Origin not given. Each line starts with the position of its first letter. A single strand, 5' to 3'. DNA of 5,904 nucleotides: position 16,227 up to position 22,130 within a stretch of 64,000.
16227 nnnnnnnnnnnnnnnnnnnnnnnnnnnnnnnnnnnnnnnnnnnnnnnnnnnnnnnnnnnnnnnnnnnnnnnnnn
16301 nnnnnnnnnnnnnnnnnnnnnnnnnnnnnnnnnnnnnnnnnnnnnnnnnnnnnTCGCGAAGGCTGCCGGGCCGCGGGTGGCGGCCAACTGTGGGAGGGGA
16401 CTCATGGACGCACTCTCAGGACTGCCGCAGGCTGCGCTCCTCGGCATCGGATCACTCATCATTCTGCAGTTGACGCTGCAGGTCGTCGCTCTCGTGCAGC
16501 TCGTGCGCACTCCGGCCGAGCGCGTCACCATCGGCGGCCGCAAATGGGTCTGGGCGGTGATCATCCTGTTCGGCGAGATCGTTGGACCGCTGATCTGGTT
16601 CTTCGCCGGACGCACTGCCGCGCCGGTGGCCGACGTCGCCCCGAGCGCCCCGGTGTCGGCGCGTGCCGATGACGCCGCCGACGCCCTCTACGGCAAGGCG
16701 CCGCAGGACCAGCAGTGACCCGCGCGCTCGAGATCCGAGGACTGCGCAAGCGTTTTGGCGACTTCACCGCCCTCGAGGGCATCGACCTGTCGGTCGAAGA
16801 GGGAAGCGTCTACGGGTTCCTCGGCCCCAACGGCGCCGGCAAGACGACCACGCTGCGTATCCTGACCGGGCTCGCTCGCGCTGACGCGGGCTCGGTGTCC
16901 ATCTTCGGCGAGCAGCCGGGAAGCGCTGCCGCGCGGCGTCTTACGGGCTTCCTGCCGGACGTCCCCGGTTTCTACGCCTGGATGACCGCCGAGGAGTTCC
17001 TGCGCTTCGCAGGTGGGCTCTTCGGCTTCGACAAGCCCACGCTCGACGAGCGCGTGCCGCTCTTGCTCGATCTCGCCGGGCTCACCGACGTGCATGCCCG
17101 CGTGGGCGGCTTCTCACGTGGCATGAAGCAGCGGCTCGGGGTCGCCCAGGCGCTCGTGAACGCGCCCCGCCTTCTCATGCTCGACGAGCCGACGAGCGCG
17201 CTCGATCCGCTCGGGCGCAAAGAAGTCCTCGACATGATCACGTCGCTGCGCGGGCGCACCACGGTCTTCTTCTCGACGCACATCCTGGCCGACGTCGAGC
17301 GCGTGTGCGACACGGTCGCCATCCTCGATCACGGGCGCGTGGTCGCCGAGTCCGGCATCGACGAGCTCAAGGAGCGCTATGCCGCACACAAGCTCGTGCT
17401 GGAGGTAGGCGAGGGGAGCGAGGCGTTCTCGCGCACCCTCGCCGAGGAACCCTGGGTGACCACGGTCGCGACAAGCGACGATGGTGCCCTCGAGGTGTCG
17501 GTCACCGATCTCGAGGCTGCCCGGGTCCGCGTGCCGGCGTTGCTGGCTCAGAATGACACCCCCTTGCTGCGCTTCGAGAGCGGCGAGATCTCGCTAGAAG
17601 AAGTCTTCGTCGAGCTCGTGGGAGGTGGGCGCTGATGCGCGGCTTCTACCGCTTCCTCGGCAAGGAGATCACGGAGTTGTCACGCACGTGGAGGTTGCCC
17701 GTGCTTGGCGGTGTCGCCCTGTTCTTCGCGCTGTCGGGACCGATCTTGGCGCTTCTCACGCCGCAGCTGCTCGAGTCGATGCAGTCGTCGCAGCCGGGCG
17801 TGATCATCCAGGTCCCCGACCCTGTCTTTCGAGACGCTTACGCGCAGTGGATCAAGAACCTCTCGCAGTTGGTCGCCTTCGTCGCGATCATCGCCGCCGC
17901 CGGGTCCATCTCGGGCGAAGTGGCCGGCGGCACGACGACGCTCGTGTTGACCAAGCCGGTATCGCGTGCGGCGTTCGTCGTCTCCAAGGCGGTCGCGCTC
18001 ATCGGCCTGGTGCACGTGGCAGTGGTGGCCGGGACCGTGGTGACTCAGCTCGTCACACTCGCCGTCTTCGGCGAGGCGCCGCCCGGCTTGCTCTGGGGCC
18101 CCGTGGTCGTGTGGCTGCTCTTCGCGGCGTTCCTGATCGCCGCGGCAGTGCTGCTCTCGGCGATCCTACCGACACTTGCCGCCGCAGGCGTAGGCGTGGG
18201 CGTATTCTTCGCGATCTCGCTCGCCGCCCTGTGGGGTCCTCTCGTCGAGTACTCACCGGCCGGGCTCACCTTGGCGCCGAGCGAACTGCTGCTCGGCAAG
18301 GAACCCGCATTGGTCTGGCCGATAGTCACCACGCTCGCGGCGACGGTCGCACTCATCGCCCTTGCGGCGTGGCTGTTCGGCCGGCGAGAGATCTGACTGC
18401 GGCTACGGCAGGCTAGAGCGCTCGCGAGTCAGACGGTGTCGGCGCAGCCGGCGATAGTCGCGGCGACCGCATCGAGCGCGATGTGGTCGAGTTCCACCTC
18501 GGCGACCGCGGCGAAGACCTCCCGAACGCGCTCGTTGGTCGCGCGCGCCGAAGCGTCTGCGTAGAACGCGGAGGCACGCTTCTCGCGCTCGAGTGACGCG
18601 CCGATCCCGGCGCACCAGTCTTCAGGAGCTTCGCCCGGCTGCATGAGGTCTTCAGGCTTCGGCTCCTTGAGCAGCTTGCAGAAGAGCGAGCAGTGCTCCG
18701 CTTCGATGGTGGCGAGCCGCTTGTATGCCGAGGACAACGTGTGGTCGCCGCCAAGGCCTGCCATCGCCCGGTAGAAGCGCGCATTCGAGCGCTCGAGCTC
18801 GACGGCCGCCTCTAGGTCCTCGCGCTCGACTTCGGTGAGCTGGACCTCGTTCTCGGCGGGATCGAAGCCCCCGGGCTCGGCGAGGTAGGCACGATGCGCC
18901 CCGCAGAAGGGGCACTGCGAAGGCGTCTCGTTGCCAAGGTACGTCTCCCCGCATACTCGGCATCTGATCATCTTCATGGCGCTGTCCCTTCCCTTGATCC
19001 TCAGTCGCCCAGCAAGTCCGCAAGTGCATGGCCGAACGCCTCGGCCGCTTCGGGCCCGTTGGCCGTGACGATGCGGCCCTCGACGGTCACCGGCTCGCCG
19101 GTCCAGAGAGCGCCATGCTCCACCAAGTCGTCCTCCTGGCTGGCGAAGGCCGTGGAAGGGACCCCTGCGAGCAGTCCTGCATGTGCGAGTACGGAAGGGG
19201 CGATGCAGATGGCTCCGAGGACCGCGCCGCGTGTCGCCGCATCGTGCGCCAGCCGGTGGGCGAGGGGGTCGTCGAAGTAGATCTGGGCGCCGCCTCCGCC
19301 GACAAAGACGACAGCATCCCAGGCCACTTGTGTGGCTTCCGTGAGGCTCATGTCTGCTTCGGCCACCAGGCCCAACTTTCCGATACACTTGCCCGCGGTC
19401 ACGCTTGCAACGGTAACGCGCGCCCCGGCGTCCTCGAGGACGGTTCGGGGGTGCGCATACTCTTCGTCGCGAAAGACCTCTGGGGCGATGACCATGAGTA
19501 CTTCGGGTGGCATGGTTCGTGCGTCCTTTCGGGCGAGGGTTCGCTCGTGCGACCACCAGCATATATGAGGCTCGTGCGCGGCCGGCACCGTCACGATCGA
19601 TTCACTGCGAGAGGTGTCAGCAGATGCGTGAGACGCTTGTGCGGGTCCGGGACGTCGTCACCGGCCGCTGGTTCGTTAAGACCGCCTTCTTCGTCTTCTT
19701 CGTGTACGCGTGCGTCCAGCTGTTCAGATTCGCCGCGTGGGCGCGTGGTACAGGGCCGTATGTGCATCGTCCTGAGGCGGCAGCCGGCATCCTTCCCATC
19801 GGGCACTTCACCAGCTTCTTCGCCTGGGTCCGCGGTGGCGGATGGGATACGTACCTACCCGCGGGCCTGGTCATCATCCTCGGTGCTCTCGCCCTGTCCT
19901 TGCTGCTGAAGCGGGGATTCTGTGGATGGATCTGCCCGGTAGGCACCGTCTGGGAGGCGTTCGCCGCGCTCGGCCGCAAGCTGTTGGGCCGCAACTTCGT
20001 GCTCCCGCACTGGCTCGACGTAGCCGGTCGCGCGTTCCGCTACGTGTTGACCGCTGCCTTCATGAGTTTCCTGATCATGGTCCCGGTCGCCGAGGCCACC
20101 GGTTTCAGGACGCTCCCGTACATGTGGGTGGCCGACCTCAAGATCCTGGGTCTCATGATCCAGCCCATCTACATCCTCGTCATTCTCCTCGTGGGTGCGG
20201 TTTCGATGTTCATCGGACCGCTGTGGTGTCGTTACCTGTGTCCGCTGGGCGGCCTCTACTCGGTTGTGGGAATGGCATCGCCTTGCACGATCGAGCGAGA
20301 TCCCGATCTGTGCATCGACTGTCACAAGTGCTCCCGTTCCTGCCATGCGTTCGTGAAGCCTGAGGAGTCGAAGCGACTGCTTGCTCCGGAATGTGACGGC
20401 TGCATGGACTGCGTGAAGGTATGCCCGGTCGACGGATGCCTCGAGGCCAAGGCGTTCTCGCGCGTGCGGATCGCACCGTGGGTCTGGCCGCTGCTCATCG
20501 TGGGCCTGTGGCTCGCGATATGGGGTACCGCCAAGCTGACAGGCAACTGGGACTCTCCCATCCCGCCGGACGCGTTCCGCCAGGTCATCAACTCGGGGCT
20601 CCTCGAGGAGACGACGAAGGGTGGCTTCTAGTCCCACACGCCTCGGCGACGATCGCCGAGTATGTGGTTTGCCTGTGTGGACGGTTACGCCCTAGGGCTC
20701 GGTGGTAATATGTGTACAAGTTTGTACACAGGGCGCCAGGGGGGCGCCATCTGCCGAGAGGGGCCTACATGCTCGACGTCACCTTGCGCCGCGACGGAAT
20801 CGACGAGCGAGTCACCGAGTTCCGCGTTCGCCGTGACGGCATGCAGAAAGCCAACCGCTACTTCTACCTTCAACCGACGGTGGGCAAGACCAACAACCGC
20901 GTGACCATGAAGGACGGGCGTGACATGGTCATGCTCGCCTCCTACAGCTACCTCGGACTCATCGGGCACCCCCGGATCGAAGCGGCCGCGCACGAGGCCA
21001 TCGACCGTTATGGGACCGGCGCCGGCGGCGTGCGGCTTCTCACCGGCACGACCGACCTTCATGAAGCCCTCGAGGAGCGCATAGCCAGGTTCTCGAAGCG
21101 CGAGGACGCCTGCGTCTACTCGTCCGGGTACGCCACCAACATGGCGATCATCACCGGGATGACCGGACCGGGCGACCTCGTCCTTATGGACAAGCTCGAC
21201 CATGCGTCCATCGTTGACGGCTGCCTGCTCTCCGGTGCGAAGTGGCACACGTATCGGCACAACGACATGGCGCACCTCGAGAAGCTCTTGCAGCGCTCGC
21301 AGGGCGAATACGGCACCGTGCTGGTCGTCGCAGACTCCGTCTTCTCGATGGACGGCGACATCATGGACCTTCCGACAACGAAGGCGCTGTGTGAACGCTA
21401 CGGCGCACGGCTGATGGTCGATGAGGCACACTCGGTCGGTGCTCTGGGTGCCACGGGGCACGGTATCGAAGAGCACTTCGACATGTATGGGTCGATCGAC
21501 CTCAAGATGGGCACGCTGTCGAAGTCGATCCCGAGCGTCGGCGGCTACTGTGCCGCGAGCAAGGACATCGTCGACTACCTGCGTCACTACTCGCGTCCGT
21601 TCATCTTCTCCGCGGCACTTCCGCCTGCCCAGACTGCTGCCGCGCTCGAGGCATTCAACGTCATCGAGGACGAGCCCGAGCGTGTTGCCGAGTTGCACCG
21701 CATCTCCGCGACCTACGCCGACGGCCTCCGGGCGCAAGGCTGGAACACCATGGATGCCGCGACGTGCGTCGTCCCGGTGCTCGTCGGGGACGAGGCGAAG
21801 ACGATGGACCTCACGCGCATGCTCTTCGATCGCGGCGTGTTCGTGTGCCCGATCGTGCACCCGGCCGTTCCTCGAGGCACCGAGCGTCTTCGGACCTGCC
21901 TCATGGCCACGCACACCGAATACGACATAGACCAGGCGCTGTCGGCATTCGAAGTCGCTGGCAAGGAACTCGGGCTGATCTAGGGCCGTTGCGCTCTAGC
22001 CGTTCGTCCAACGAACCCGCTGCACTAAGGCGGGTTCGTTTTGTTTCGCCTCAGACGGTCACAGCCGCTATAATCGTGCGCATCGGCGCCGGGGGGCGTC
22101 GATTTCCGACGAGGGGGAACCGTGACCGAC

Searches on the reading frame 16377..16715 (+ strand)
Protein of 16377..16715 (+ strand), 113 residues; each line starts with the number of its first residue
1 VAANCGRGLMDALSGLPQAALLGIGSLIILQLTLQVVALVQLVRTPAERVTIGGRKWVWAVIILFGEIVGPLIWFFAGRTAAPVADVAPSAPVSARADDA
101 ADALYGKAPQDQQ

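Call 35: search_protein_families(library=pfam, proteins=[window:16377-16715:+], max_evalue=0.000001)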
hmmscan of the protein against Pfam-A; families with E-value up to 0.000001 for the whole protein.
window:16377-16715:+ (113 aa): 1 family
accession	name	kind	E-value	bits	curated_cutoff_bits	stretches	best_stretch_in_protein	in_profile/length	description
PF13396.11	PLDc_N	-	6.8e-09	36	23.3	1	34-79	2-42/42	Phospholipase_D-nuclease N-terminal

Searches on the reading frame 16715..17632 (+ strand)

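Call 35: search_protein_families(library=pfam, proteins=[window:16715-17632:+], max_evalue=0.000001)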
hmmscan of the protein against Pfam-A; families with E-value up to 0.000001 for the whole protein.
window:16715-17632:+ (306 aa): 3 families
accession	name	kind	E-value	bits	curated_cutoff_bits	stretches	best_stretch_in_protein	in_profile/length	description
PF00005.33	ABC_tran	-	2.1e-25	90.3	25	1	20-161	1-137/137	ABC transporter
PF13304.12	AAA_21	-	8.2e-13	49.5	27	0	132-190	237-299/304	AAA domain, putative AbiEii toxin, Type IV TA system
PF13732.12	DrrA1-3_C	-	5.5e-09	37.1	27.4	1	215-302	3-81/81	ATP-binding protein DrrA1-3-like, C-terminal domain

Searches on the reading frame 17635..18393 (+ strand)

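Call 35: search_protein_families(library=pfam, proteins=[window:17635-18393:+], max_evalue=0.000001)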
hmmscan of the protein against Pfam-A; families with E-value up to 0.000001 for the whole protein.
window:17635-18393:+ (253 aa): 1 family
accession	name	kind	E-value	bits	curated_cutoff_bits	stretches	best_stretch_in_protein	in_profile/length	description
PF12679.13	ABC2_membrane_2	-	3.4e-15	56.5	27.2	1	71-197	72-198/283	ABC-2 family transporter protein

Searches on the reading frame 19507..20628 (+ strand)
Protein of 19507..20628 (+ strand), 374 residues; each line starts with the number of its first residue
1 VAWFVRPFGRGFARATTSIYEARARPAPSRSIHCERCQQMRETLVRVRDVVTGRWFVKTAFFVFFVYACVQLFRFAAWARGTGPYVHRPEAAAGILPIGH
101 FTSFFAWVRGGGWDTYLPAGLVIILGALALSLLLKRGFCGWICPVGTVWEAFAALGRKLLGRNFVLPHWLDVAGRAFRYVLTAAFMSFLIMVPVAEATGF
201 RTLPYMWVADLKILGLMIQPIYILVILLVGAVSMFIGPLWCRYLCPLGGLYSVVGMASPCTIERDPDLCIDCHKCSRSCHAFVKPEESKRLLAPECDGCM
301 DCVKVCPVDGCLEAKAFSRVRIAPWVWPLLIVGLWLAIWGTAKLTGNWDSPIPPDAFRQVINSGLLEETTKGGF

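Call 35: search_protein_families(library=pfam, proteins=[window:19507-20628:+], max_evalue=0.000001)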
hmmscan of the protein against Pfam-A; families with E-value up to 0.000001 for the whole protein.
window:19507-20628:+ (374 aa): 1 family
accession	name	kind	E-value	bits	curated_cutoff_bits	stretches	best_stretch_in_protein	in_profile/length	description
PF12801.12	Fer4_5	-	2.3e-14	53.5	22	1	118-162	3-47/48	4Fe-4S binding domain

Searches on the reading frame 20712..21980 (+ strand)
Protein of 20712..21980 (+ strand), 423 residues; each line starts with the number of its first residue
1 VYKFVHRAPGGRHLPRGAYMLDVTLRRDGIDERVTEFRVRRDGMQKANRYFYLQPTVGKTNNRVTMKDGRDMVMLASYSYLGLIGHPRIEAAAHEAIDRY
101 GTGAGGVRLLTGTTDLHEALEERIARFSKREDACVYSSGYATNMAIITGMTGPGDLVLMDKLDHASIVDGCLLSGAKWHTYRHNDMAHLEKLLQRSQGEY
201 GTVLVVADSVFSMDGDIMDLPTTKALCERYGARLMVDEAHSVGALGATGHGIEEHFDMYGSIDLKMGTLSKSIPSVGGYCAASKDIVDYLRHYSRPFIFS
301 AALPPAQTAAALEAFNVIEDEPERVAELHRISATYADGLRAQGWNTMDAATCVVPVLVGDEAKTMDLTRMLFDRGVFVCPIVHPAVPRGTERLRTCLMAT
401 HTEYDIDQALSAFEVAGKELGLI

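Call 35: search_protein_families(library=pfam, proteins=[window:20712-21980:+], max_evalue=0.000001)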
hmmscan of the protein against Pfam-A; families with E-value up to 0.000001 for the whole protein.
window:20712-21980:+ (423 aa): 1 family
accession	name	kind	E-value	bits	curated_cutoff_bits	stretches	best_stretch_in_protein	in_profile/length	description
PF00155.27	Aminotran_1_2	-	4.9e-62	210.6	19.7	1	71-412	2-360/361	Aminotransferase class I and II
